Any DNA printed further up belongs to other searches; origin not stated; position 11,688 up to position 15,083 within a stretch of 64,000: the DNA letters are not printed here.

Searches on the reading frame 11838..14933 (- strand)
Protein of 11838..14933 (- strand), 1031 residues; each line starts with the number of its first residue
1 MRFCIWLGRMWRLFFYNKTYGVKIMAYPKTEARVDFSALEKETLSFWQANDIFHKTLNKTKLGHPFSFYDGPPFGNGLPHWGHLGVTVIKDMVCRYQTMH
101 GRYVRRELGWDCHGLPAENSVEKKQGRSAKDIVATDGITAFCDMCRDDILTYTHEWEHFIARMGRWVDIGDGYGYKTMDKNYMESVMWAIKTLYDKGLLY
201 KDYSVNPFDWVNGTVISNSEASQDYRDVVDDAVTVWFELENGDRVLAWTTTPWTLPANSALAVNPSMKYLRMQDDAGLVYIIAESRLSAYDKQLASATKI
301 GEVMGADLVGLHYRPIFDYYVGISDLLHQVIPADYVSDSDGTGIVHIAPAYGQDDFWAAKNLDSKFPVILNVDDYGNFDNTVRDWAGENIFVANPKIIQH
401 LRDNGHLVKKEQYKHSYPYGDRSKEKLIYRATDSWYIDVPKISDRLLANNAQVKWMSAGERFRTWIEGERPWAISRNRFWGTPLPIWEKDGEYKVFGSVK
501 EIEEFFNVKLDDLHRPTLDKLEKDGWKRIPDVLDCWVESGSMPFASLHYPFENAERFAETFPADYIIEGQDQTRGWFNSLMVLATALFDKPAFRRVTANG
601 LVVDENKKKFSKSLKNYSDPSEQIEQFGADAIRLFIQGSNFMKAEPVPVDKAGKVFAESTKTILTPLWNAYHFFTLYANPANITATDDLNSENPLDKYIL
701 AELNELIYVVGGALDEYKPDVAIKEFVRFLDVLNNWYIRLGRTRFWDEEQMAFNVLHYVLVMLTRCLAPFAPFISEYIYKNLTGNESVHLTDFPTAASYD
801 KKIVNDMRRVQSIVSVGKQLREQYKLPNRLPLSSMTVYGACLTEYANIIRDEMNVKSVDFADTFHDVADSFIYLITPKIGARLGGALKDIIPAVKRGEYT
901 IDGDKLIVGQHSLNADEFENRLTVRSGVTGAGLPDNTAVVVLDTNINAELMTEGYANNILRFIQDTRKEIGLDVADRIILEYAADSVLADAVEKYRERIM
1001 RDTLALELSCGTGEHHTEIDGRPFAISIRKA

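Call 7: search_protein_families(library=pfam, proteins=[window:11838-14933:-])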
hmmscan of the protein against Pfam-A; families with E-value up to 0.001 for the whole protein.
window:11838-14933:- (1031 aa): 4 families
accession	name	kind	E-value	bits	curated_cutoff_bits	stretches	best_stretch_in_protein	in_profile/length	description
PF00133.28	tRNA-synt_1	-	1.4e-113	380.2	22.7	1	43-644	2-410/414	tRNA synthetases class I (I, L, M and V)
PF08264.19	Anticodon_1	-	8.1e-30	104.1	25.1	1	696-833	1-145/148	Anticodon-binding domain of tRNA ligase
PF19302.4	DUF5915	-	8.1e-26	91.2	27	1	847-1030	2-194/195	Domain of unknown function (DUF5915)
PF09334.17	tRNA-synt_1g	-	3.5e-13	49.5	20.1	1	73-134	8-68/391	tRNA synthetases class I (M)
